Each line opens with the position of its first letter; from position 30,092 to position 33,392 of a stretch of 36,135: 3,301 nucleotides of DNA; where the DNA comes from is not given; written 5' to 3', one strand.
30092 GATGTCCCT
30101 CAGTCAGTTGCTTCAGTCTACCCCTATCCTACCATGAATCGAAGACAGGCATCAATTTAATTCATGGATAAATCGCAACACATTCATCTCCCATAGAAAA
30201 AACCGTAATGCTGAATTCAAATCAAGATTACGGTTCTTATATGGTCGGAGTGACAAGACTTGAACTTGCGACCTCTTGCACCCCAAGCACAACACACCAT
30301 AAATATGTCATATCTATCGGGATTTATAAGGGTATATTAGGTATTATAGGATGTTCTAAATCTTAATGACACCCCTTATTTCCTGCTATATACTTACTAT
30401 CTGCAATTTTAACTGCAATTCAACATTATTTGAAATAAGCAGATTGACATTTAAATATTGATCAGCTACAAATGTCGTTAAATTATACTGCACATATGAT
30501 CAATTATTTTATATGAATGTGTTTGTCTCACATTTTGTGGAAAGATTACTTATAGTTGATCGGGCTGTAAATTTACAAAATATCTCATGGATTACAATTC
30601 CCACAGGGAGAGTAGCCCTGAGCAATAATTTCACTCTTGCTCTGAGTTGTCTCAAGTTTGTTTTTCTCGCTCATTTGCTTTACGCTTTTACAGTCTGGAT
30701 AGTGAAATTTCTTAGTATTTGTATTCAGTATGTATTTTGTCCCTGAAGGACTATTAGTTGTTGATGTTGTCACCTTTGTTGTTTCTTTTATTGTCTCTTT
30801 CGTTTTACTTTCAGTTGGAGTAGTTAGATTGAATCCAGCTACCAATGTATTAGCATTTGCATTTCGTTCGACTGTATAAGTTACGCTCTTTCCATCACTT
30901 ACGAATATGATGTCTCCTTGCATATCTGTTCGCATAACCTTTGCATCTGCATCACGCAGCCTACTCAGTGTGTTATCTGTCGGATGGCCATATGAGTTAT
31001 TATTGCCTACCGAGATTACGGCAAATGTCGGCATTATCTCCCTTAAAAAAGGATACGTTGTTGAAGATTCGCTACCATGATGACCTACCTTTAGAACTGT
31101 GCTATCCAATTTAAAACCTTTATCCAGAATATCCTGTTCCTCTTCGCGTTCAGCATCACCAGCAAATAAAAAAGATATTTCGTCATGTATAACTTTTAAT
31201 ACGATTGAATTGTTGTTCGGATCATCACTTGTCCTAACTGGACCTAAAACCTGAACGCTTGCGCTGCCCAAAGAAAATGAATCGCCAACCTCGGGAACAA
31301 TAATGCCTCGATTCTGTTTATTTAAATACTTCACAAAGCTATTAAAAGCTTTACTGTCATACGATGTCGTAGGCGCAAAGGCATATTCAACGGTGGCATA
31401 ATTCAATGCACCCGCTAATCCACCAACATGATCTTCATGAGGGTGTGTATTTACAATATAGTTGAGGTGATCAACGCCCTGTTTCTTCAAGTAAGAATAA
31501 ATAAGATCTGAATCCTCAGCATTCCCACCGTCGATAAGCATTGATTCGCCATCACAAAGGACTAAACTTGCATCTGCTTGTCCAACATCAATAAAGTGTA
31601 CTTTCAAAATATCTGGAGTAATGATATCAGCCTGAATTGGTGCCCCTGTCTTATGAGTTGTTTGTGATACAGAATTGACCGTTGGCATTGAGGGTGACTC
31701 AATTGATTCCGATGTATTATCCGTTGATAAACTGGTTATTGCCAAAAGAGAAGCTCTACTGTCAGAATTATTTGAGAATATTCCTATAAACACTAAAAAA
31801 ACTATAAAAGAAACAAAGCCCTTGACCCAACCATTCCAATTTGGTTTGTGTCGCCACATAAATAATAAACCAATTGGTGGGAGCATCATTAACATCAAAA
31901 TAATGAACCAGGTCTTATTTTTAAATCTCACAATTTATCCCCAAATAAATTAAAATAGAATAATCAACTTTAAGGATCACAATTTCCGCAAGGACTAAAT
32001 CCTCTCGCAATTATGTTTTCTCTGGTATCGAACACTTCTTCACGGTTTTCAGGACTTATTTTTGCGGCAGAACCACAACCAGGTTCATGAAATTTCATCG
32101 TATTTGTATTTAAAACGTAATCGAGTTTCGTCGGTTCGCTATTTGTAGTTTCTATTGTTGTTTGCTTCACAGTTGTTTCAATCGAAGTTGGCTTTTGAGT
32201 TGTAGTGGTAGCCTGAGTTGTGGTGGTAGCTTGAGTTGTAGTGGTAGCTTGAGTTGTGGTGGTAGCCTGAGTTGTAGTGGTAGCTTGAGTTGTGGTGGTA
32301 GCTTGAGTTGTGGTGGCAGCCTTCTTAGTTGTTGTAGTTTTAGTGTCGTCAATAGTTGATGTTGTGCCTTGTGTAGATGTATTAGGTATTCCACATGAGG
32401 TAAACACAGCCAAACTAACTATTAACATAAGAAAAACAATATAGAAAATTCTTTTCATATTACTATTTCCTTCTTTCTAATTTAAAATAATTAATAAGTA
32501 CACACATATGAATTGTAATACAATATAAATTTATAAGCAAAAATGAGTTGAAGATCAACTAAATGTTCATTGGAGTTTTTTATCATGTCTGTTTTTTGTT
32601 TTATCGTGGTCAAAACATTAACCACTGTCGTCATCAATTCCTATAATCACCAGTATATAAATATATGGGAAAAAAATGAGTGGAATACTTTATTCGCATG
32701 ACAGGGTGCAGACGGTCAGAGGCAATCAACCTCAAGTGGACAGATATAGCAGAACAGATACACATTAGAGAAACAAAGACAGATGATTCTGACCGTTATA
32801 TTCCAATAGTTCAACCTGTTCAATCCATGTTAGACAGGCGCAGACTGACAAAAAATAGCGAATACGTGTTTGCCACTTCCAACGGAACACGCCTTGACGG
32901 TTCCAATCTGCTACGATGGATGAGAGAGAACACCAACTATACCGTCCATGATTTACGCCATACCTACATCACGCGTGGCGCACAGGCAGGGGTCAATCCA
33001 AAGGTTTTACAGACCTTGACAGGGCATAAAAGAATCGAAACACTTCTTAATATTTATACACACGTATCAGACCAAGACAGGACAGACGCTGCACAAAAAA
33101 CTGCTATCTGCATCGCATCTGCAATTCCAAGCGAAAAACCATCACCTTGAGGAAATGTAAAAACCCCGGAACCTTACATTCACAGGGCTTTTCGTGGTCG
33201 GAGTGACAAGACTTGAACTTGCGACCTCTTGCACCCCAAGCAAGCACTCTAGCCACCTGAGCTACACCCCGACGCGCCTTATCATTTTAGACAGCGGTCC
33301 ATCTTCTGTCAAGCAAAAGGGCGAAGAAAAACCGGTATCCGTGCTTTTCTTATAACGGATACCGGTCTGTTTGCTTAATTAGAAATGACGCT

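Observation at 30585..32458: Two-gene islet cassette: ComEC-type MBL hydrolase and a Thr-repeat lipoprotein share a C-terminal H/C/C/C Ada-like zinc module (candidate surface DNA-binding/nuclease pair)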

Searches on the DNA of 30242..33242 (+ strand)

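Call 61: search_dna_similar(query=window:30242-33242:+, collection=plasmids, mode=distant, max_rows=10)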
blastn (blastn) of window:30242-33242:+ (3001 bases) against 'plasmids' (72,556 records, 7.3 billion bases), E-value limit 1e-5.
Records with a match: 2; places in all: 2; records where one place covers at least 80% of the query: 0.
Best place of each record, by identity: 60-80% 2.
By first word of the organism name: Monoglobus 2.
By predicted mobility (MOB-suite, as given by PLSDB): non-mobilizable 2.
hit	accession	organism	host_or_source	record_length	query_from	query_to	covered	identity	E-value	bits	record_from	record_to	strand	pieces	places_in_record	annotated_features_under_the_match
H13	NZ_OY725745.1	Monoglobus pectinilyticus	-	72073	638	984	12%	66.1%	2e-14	90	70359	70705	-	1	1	MBL fold metallo-hydrolase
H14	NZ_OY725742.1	Monoglobus pectinilyticus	-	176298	735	935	7%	67.8%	9e-7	65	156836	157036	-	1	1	ComEC/Rec2 family competence protein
